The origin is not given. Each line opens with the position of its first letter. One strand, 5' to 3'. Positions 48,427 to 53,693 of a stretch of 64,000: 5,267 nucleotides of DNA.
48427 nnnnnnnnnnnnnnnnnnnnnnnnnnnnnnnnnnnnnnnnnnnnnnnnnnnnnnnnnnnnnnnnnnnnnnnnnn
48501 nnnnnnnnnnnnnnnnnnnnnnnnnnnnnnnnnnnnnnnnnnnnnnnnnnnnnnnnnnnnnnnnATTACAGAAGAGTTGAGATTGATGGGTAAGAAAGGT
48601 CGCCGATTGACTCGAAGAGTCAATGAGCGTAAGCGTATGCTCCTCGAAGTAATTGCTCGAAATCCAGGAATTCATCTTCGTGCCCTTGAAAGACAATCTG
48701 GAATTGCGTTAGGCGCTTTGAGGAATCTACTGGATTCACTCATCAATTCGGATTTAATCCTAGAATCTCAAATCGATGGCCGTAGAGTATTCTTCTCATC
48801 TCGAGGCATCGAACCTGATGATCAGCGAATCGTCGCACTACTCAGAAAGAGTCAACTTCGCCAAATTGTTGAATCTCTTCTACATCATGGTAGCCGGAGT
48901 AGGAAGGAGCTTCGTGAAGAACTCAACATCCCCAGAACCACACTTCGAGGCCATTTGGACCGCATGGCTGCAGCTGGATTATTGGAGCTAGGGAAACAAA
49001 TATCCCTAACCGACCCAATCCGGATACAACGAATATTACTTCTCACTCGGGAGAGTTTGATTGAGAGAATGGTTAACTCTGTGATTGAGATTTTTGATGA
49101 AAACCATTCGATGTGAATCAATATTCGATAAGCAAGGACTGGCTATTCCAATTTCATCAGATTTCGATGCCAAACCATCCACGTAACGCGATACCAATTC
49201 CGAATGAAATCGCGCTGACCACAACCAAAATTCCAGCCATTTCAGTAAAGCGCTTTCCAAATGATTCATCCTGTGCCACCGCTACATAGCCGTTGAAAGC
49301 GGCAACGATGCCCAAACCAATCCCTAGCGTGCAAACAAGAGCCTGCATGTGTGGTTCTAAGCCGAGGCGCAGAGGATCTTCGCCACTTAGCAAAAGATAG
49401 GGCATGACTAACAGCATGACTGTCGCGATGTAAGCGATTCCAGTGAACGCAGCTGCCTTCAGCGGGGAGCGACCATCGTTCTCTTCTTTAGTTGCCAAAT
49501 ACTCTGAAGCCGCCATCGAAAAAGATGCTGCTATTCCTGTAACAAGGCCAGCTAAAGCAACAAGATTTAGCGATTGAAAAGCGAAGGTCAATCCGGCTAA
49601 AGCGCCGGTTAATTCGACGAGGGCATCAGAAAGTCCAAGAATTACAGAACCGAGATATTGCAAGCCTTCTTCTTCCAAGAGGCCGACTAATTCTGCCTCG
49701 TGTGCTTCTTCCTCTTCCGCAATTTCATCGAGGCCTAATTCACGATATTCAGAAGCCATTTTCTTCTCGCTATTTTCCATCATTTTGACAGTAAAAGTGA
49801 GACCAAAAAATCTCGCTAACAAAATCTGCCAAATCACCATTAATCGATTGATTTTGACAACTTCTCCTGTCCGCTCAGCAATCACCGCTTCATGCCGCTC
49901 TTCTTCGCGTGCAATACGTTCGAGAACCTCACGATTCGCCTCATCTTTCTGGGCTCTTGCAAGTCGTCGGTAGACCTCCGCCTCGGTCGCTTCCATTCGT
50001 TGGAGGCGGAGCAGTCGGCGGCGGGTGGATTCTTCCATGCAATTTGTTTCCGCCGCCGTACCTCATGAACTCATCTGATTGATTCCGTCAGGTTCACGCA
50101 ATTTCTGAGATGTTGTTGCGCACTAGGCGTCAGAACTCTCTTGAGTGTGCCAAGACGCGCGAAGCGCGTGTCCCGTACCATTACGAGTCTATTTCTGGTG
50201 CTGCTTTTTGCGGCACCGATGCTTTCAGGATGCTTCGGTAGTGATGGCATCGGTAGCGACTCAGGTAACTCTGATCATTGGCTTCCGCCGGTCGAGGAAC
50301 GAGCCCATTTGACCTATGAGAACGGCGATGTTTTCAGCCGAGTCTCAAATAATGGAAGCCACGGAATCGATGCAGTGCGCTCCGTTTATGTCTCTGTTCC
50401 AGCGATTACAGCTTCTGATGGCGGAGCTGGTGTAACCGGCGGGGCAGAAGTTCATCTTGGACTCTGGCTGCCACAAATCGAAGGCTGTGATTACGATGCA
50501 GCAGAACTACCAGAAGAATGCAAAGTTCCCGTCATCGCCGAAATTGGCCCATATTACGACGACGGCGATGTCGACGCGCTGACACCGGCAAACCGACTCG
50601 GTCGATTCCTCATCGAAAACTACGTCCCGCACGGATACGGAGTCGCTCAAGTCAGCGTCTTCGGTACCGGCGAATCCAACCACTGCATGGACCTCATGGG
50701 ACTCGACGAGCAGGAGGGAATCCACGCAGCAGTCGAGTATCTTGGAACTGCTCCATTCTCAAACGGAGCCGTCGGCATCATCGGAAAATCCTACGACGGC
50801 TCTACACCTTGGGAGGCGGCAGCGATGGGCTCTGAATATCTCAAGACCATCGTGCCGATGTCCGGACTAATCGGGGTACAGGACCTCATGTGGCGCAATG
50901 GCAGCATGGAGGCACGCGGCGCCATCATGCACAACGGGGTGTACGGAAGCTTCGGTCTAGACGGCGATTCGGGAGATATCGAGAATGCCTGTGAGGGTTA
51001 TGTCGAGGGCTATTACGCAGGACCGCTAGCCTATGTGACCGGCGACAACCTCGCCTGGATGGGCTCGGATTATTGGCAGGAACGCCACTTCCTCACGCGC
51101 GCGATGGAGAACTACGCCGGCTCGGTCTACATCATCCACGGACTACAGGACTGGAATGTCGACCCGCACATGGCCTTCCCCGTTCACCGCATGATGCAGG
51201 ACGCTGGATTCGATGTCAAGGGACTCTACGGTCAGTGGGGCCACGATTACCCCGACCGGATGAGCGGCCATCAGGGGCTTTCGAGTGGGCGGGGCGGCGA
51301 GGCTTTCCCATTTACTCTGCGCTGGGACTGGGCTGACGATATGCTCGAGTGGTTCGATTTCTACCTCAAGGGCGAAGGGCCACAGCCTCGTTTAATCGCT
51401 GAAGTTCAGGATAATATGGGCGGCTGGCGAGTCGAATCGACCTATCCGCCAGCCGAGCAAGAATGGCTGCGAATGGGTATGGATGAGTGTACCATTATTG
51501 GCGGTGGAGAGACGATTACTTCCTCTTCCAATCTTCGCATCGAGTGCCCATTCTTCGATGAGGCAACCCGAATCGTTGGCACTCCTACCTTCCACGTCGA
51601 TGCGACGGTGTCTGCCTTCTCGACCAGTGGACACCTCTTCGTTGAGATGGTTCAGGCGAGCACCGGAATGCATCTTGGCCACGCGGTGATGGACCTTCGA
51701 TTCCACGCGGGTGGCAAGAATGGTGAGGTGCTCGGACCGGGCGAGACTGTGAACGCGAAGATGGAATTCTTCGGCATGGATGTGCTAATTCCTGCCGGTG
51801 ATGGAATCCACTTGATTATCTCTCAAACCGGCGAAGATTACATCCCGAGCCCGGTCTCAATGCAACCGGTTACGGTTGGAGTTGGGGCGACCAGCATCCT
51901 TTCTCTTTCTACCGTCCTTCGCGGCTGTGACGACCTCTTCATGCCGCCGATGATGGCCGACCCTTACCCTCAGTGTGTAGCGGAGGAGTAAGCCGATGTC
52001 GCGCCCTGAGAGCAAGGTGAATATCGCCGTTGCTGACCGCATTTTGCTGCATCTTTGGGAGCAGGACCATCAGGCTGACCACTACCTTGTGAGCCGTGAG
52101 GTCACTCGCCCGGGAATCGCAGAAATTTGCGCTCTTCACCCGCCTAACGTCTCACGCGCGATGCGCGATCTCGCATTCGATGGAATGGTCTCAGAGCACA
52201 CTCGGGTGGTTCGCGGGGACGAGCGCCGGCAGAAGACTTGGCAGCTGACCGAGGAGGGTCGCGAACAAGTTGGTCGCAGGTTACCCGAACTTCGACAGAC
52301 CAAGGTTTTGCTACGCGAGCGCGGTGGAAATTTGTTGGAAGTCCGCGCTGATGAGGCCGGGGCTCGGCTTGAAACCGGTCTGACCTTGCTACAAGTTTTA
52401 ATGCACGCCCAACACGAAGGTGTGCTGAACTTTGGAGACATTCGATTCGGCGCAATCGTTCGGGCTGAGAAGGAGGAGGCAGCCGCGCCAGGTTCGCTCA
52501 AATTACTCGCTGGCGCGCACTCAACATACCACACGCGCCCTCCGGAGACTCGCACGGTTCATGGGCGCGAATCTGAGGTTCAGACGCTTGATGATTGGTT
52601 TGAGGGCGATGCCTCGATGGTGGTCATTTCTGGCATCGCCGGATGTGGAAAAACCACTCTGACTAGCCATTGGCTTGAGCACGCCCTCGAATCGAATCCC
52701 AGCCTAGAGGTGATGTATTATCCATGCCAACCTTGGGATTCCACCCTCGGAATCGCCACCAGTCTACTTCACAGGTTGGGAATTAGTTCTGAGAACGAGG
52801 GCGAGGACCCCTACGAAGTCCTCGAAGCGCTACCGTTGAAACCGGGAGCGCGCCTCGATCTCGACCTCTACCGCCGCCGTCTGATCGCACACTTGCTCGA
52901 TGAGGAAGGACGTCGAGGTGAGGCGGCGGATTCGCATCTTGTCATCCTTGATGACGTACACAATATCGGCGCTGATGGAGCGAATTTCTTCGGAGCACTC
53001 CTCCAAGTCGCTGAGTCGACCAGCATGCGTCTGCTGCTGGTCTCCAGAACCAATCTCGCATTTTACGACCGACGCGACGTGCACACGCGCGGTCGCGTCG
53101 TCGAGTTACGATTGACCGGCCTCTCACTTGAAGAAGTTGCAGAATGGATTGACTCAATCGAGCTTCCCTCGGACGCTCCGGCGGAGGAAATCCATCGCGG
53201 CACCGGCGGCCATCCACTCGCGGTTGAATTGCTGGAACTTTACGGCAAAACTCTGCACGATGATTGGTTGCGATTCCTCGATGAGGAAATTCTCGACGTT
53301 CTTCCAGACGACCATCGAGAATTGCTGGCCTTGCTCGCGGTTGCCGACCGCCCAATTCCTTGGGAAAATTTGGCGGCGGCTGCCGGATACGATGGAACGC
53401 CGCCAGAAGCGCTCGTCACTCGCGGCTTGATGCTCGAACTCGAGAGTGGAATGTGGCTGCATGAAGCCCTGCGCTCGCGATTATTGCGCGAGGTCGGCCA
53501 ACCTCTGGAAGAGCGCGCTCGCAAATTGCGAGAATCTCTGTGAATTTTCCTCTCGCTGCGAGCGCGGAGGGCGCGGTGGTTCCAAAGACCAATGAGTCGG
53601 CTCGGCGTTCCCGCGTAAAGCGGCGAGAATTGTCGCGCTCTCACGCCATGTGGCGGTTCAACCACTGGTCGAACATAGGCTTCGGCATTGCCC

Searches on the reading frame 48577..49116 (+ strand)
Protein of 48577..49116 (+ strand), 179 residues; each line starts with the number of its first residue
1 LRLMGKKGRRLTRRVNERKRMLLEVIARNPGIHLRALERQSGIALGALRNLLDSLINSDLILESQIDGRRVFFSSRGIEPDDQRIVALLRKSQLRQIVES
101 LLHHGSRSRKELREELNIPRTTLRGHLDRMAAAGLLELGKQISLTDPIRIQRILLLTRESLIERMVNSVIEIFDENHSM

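Call 11: search_protein_families(library=pfam, proteins=[window:48577-49116:+], max_evalue=0.01)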
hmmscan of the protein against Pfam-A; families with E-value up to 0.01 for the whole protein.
window:48577-49116:+ (179 aa): 14 families
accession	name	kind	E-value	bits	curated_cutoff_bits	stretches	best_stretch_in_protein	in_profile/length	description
PF12802.13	MarR_2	-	2.8e-09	37.4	27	2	100-138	13-52/61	MarR family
PF13412.12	HTH_24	-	5.5e-09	35.9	21.9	2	94-136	5-47/48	Winged helix-turn-helix DNA-binding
PF24266.1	HTH_HVO_0163_N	-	6.5e-07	29.8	31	1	17-76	2-61/70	HVO_0163, N-terminal HTH domain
PF12840.13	HTH_20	-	2.6e-06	27.7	27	1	97-138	9-50/51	Helix-turn-helix domain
PF01047.28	MarR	-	0.00036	20.8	24.6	0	97-137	8-48/59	MarR family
PF09339.16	HTH_IclR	-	0.00038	20.6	22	0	21-59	7-46/52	IclR helix-turn-helix domain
PF13518.12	HTH_28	-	0.001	19.5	25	1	96-135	4-41/52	Helix-turn-helix domain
PF01022.26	HTH_5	-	0.0012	19.1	22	1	95-137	5-46/47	Bacterial regulatory protein, arsR family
PF19187.6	HTH_PafC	-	0.0014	18.8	32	0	94-137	6-49/115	PafC helix-turn-helix domain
PF04218.19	CENP-B_N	-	0.0016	18.5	21.2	1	102-128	19-44/53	CENP-B N-terminal DNA-binding domain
PF01978.25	TrmB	-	0.0026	18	25.6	0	100-137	16-53/68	Sugar-specific transcriptional regulator TrmB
PF08279.18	HTH_11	-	0.0029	17.9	25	1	94-134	2-43/55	HTH domain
PF25213.1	HVO_A0261_N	-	0.0033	17.7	35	1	86-137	4-55/86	HVO_A0261 N-terminal domain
PF24037.1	DUF7346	-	0.0093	16.5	28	0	76-137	54-115/139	Family of unknown function (DUF7346)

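Call 88: search_protein_families(library=padloc, proteins=[window:48577-49116:+], max_evalue=0.01)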
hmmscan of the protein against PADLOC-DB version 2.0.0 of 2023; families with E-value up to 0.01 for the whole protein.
window:48577-49116:+ (179 aa): 10 families
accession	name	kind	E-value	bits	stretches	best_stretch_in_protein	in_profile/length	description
PDLC03963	SoFic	-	6.6e-07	27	1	81-140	281-338/361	-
PDLC01438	Csa3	-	5.7e-06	24.6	1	85-145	141-193/305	"CAS-I,CAS-II,CAS-III,CAS-IV,CAS-V,CAS-VI; associated_signaling"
PDLC01848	CARF3--CARF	-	2.2e-05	22.2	1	93-144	138-185/197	-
PDLC01044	Csa3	-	8.3e-05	20.5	1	96-146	140-188/194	Type I-A associated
PDLC01858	CARF3--CARF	-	0.00064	17.7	1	92-137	144-188/204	-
PDLC01850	CARF3--CARF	-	0.00071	17.5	0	9-58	137-186/209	-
PDLC01720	Csa3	-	0.0015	17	1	95-158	28-103/118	Csa3_1_CAS-I-II-III-IV-V-VI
PDLC01849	CARF3--CARF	-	0.0018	16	0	95-150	141-194/197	-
PDLC04368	PDC-M05A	-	0.0019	16.1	0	22-74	18-71/201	-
PDLC01434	CasR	-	0.0044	14.9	0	94-138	130-173/191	"CAS-I,CAS-II,CAS-III,CAS-IV,CAS-V,CAS-VI; associated_signaling"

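Call 89: search_protein_families(library=ncbifam, proteins=[window:48577-49116:+], max_evalue=0.01)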
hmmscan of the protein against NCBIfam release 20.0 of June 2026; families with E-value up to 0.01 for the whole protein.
window:48577-49116:+ (179 aa): 3 families
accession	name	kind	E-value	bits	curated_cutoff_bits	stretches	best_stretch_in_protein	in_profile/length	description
NF033788.1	HTH_metalloreg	subfamily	0.00016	21.4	55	1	85-137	4-56/77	metalloregulator ArsR/SmtB family transcription factor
TIGR02702.1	SufR_cyano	equivalog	0.0012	18.5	178.8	0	95-142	4-51/208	iron-sulfur cluster biosynthesis transcriptional regulator SufR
NF041397.1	TranRegGlpR_Halo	equivalog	0.0015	18.2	300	0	93-137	6-50/253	HTH-type transcriptional regulator GlpR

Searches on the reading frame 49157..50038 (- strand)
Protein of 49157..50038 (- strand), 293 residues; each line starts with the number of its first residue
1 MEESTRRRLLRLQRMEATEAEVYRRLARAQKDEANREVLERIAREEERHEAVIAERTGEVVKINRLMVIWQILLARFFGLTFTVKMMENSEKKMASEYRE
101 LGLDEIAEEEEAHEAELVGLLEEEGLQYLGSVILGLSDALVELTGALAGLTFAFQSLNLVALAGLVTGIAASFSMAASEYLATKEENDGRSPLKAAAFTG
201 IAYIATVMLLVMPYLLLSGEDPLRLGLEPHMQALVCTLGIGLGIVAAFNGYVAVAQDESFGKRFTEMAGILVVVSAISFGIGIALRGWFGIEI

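Call 11: search_protein_families(library=pfam, proteins=[window:49157-50038:-], max_evalue=0.01)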
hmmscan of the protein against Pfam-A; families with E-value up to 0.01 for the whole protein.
window:49157-50038:- (293 aa): 1 family
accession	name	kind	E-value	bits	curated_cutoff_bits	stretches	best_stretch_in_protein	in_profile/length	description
PF01988.24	VIT1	-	1e-09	39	28.1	1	131-188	3-61/214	VIT family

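Call 88: search_protein_families(library=padloc, proteins=[window:49157-50038:-], max_evalue=0.01)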
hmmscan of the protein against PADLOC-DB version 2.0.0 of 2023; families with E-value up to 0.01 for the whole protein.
window:49157-50038:- (293 aa): 0 families

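Call 89: search_protein_families(library=ncbifam, proteins=[window:49157-50038:-], max_evalue=0.01)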
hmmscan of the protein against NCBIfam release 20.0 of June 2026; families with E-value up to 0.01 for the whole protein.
window:49157-50038:- (293 aa): 1 family
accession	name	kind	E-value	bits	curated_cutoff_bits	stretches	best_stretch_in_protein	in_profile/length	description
NF045676.1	FeExpMbfA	equivalog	9e-06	25.3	450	1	88-216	137-261/318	iron exporter MbfA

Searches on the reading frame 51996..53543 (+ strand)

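Call 11: search_protein_families(library=pfam, proteins=[window:51996-53543:+], max_evalue=0.01)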
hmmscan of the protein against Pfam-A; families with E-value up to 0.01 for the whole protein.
window:51996-53543:+ (515 aa): 8 families
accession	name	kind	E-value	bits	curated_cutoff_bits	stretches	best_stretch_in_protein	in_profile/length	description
PF13191.12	AAA_16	-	5.1e-13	50.3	32.6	1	189-349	3-167/167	AAA ATPase domain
PF13401.12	AAA_22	-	5.1e-09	37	27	1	205-354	4-126/130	AAA domain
PF24883.2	NPHP3_N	-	6.9e-07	30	24.8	1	197-261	11-79/164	Nephrocystin 3, N-terminal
PF01637.24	ATPase_2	-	1.4e-05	25.5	33.2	1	191-410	4-222/225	ATPase domain predominantly from Archaea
PF13173.12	AAA_14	-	3.2e-05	24.4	27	0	207-241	3-34/129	AAA domain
PF13545.12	HTH_Crp_2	-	0.00035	20.9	27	1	16-70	6-57/70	Crp-like helix-turn-helix domain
PF01443.25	Viral_helicase1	-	0.0021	18.4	21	1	210-238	2-30/228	Viral superfamily 1 RNA helicase core domain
PF00931.28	NB-ARC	-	0.0023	17.7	23.5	0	202-229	12-41/248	NB-ARC domain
